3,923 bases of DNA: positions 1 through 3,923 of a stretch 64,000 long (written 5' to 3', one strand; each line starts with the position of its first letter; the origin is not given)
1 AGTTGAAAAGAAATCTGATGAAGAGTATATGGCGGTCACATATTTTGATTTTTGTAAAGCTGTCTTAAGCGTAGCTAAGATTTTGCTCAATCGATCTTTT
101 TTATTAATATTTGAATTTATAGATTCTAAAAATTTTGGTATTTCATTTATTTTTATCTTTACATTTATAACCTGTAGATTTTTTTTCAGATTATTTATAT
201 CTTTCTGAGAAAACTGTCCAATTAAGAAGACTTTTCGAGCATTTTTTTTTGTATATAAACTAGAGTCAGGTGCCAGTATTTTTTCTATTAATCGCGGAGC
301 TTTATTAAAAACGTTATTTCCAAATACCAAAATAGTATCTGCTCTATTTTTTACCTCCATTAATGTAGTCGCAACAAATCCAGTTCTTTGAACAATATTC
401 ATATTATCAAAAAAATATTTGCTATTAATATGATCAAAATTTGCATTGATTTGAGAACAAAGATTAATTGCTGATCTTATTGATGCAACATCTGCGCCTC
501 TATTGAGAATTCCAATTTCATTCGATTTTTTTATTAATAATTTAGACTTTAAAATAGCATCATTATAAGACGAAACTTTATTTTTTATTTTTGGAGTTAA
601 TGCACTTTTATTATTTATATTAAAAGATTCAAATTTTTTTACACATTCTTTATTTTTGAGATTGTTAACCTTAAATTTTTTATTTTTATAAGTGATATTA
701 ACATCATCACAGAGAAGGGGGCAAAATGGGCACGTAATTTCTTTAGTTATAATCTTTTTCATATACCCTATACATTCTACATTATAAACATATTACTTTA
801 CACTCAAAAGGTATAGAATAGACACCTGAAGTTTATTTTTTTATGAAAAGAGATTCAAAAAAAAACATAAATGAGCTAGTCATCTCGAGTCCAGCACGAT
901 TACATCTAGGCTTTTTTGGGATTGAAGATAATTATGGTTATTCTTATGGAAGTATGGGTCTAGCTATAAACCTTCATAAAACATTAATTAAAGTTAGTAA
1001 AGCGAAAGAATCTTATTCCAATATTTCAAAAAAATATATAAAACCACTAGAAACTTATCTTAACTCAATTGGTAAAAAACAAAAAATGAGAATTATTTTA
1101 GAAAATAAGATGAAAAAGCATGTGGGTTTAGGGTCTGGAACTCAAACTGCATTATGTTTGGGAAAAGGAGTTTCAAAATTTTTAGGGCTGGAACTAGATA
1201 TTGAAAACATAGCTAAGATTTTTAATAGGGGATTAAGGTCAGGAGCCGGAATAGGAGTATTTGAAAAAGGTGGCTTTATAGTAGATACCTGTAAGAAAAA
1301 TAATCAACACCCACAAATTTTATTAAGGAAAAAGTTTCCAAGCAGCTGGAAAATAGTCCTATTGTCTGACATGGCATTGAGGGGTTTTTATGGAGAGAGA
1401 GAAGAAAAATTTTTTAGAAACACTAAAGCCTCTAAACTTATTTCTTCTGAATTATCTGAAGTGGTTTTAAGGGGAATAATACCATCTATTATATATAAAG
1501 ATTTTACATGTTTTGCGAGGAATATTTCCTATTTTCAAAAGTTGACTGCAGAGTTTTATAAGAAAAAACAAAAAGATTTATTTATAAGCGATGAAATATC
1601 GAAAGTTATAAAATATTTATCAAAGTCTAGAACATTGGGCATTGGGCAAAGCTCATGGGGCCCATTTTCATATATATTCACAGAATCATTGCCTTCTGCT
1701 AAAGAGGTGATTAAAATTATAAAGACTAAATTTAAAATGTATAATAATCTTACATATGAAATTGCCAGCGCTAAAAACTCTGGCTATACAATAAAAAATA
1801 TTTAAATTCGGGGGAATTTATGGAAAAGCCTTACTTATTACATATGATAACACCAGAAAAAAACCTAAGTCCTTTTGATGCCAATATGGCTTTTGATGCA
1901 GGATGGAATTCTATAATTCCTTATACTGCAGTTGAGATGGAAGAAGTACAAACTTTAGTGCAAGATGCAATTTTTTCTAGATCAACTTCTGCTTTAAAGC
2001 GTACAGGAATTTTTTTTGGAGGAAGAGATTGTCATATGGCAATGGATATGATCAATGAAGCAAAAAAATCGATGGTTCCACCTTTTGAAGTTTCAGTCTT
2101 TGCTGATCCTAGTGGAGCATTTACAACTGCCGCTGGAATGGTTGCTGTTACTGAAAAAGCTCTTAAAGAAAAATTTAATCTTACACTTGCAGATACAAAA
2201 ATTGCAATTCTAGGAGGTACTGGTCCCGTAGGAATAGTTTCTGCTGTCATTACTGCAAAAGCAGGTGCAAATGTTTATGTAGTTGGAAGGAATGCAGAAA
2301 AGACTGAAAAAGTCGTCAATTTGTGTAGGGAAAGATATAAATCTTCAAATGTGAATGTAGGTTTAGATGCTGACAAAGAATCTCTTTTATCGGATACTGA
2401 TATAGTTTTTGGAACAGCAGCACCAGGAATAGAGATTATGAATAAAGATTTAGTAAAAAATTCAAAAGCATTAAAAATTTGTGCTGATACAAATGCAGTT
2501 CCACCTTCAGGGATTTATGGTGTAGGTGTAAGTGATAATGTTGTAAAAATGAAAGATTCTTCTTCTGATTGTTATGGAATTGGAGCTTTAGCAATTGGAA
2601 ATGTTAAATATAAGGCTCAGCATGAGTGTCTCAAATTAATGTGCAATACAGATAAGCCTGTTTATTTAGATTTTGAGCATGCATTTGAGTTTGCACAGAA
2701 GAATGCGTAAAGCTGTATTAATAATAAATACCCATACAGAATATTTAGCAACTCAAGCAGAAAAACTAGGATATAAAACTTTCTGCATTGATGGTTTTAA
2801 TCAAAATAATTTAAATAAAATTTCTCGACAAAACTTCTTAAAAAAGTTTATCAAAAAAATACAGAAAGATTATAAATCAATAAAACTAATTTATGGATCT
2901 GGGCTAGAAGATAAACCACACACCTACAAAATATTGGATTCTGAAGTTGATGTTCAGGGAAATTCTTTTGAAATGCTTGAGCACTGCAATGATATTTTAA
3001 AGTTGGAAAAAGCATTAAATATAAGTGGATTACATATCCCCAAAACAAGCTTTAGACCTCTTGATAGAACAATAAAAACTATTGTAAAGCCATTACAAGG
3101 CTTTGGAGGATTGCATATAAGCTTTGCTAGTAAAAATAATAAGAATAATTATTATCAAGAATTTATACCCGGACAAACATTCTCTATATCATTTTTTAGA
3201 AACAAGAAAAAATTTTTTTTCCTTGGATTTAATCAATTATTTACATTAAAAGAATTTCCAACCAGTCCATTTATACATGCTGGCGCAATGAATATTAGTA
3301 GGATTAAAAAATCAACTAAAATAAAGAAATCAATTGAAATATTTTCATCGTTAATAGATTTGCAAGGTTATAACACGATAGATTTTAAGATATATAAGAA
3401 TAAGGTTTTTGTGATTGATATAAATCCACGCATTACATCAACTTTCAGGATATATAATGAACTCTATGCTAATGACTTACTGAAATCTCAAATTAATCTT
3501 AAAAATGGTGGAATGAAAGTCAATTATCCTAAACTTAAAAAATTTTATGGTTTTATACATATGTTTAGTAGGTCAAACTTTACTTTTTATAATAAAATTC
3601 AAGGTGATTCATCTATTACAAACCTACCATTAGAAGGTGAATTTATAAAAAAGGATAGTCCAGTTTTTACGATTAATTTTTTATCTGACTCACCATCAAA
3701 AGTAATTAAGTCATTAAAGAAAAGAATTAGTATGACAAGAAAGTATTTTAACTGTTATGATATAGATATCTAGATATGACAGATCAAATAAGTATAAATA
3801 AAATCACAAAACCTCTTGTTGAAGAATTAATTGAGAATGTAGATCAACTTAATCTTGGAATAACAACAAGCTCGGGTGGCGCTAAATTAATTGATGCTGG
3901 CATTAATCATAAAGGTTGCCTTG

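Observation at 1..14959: Compact H4MPT/methylofuran-linked formaldehyde-oxidation and cofactor-biosynthesis island in a very AT-rich genome that also encodes Sox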

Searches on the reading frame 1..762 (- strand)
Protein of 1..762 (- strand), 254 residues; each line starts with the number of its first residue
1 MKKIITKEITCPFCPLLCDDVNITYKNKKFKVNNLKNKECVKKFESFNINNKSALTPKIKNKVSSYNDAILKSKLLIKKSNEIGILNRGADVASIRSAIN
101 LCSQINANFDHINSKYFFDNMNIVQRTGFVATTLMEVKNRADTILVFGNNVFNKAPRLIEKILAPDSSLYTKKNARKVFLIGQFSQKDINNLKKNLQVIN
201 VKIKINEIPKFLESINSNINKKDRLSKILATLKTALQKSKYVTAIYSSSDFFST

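Call 5: search_protein_families(library=ncbifam, proteins=[window:1-762:-], max_evalue=0.001)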
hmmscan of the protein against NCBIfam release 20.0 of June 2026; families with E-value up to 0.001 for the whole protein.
window:1-762:- (254 aa): 1 family
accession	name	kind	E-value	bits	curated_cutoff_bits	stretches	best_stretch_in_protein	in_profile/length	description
TIGR03129.1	one_C_dehyd_B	equivalog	6.2e-26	90.9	327.8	1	9-215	2-209/421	formylmethanofuran dehydrogenase subunit B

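Call 7: search_protein_families(library=pfam, proteins=[window:1-762:-], max_evalue=0.001)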
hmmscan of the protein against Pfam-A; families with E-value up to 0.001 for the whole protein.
window:1-762:- (254 aa): 0 families

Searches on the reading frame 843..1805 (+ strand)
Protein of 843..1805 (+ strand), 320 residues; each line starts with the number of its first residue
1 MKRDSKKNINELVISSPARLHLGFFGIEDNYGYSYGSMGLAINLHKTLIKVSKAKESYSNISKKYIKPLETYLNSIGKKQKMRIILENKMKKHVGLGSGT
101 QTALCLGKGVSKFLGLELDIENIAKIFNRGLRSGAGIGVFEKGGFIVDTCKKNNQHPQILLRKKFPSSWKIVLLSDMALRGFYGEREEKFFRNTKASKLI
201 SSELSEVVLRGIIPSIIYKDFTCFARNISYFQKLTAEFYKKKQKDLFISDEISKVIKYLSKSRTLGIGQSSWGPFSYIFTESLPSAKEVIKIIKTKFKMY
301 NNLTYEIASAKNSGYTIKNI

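Call 5: search_protein_families(library=ncbifam, proteins=[window:843-1805:+], max_evalue=0.001)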
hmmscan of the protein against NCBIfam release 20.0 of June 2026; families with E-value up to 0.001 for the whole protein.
window:843-1805:+ (320 aa): 2 families
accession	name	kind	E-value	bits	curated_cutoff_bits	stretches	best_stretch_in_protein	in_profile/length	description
NF040726.1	BetaRFA-P_synth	equivalog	2.1e-45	155.3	328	1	13-317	2-327/327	beta-ribofuranosylaminobenzene 5'-phosphate synthase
TIGR00144.1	beta_RFAP_syn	subfamily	1.2e-35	123.3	113.5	1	12-317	1-323/325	beta-ribofuranosylaminobenzene 5'-phosphate synthase family protein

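Call 7: search_protein_families(library=pfam, proteins=[window:843-1805:+], max_evalue=0.001)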
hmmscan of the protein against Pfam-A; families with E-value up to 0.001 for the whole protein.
window:843-1805:+ (320 aa): 1 family
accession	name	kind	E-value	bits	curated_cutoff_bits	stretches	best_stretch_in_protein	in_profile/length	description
PF00288.32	GHMP_kinases_N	-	6.3e-07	30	22.3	1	71-129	9-65/87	GHMP kinases N terminal domain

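Call 13: find_encoding_contigs(protein=window:843-1805:+, flank=10000, max_places=6)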
Protein window:843-1805:+ (320 aa): no gene with exactly this product is on record in the collection.

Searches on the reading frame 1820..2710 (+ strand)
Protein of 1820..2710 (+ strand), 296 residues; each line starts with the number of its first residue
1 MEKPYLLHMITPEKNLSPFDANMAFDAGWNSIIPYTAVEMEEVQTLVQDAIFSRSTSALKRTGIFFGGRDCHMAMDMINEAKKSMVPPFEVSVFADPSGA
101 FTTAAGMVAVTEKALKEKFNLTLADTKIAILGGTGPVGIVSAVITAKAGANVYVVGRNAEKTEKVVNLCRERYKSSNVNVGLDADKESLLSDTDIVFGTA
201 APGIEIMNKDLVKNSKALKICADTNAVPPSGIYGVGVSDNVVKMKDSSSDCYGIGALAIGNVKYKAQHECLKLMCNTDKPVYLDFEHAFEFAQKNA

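Call 5: search_protein_families(library=ncbifam, proteins=[window:1820-2710:+], max_evalue=0.001)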
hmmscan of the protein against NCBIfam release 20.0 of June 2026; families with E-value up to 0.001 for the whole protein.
window:1820-2710:+ (296 aa): 11 families
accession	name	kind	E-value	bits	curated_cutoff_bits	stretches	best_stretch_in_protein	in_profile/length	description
TIGR03911.1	pyrrolys_PylD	equivalog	3.7e-06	26.2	150.05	1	126-215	145-225/266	3-methylornithyl-N6-L-lysine dehydrogenase PylD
TIGR01915.1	npdG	equivalog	0.00019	21.5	149.8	1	127-176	2-51/220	NADPH-dependent F420 reductase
NF005449.0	PRK07041.1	equivalog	0.00024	21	257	1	122-175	4-57/240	SDR family oxidoreductase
NF006132.0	PRK08277.1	subfamily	0.00029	20.3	281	1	120-178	5-63/280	D-mannonate oxidoreductase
NF006409.0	PRK08655.1-3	equivalog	0.00034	20.3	310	1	127-167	2-42/290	prephenate dehydrogenase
NF005752.0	PRK07576.1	subfamily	0.00036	19.9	321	1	120-176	4-60/271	SDR family oxidoreductase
NF004778.0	PRK06124.1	equivalog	0.00038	19.9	303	1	125-178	10-64/256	SDR family oxidoreductase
NF000744.0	PRK00045.1-3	equivalog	0.00042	19.3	429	1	104-215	162-273/447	glutamyl-tRNA reductase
NF004528.0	PRK05875.1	equivalog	0.0005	19.5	334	1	119-179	4-64/280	SDR family oxidoreductase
TIGR01035.1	hemA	equivalog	0.00064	18.8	209.55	1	115-217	171-265/416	glutamyl-tRNA reductase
NF001314.0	PRK00258.2-2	equivalog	0.00066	18.8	248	1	118-208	118-208/290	shikimate dehydrogenase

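Call 7: search_protein_families(library=pfam, proteins=[window:1820-2710:+], max_evalue=0.001)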
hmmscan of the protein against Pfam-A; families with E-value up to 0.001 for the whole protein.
window:1820-2710:+ (296 aa): 2 families
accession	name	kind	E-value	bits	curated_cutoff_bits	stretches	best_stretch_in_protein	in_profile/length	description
PF09176.16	Mpt_N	-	2.2e-36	124.3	27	1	18-98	1-81/81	Methylene-tetrahydromethanopterin dehydrogenase, N-terminal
PF01488.26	Shikimate_DH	-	0.00076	20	24.3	0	116-216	4-99/138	Shikimate / quinate 5-dehydrogenase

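Call 42: search_solved_structures(query=window:1820-2710:+, max_evalue=0.001, show_alignments=1)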
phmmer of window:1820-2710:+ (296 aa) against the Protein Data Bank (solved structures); distinct sequences matched with E-value up to 0.001: 3.
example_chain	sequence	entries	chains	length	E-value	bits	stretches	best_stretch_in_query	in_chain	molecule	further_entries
6tge_A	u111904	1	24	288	6.5e-32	114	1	7-293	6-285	Bifunctional NADP-dependent methylenetetrahydromethanopterin dehydrogenase/methylenetetrah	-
6tlk_A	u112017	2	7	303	7.7e-32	113.8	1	7-293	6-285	Bifunctional protein MdtA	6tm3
1lu9_A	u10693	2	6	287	8.4e-32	113.7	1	8-293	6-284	Methylene Tetrahydromethanopterin Dehydrogenase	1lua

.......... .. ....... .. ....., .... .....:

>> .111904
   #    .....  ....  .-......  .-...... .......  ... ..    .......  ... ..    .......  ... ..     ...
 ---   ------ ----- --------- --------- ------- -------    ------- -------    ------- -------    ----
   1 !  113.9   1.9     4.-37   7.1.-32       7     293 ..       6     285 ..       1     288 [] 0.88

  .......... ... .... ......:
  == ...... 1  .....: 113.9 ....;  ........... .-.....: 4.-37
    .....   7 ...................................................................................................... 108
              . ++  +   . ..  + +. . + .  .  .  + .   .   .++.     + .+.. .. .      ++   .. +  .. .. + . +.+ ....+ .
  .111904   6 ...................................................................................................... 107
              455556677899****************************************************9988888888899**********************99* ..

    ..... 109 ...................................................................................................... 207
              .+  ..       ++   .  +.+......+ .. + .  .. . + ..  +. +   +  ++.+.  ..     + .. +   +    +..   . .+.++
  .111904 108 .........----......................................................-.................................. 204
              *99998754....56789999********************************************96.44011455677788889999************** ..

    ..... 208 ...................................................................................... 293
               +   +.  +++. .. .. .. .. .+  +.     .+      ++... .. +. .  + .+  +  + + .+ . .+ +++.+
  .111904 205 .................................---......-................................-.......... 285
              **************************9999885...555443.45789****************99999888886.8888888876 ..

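Call 51: find_homologous_proteins(query=window:1820-2710:+, max_evalue=1e-10)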
Query window:1820-2710:+ (296 aa): 7995 proteins with E <= 1e-10 among 8000 candidates; the best 120 are listed.
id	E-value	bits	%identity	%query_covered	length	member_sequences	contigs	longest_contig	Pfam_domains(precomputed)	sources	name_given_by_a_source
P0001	3.4e-185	632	95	100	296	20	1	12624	PF09176.17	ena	-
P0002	5.4e-164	562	84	100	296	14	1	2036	PF09176.17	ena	-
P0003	1.9e-162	557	84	100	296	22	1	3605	PF09176.17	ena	-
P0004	1.3e-155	535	81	100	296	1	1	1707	PF09176.17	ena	-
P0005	1.9e-146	505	77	100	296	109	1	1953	PF09176.17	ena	-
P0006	3.2e-140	484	73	100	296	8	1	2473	PF09176.17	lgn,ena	-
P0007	1.4e-139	482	72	100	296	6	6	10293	PF09176.17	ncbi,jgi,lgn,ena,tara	tara:strand:- start:1668 stop:2558 length:891 start_codon:yes stop_codon:yes gene_type:complete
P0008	1.5e-139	482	73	100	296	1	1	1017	PF09176.17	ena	-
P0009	4.3e-139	480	72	100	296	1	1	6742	PF09176.17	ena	-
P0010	1.6e-138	479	73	100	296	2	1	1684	PF09176.17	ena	-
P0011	1.7e-138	478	73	100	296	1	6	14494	PF09176.17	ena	-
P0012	1.7e-138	478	73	100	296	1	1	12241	PF09176.17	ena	-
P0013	2.3e-138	478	73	100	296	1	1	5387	PF09176.17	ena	-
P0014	2.3e-138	478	73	100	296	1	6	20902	PF09176.17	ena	-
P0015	2.4e-138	478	73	100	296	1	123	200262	PF09176.17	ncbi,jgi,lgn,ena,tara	tara:strand:- start:100 stop:990 length:891 start_codon:yes stop_codon:yes gene_type:complete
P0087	3.0e-136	471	71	100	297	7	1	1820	PF09176.17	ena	-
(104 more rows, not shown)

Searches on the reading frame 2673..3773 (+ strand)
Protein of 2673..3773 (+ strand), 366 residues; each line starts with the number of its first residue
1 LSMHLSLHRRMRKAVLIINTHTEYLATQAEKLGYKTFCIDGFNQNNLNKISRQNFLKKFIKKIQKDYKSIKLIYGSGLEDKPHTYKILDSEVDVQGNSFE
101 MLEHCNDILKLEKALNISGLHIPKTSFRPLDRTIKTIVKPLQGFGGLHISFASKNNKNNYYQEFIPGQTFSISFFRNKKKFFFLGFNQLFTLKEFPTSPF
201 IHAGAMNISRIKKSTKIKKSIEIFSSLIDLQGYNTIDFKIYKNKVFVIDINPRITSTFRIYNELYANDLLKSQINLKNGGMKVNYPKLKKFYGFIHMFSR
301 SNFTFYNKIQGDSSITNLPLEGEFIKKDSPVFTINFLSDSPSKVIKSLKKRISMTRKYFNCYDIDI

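Call 5: search_protein_families(library=ncbifam, proteins=[window:2673-3773:+], max_evalue=0.001)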
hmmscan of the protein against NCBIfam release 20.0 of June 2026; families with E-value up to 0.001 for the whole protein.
window:2673-3773:+ (366 aa): 2 families
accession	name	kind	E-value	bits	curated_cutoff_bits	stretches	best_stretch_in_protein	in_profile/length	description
NF040722.1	MfnD_Meth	equivalog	4.8e-15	55.8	400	1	133-261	139-259/288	tyramine--L-glutamate ligase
NF005315.0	PRK06849.1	equivalog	0.0005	19.2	406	0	213-275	234-297/389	hypothetical protein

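Call 7: search_protein_families(library=pfam, proteins=[window:2673-3773:+], max_evalue=0.001)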
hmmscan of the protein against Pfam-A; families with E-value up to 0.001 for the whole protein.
window:2673-3773:+ (366 aa): 1 family
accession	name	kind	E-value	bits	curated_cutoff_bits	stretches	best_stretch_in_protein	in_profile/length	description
PF02655.19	ATP-grasp_3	-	1.9e-21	77.2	23.2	1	105-257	1-160/160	ATP-grasp domain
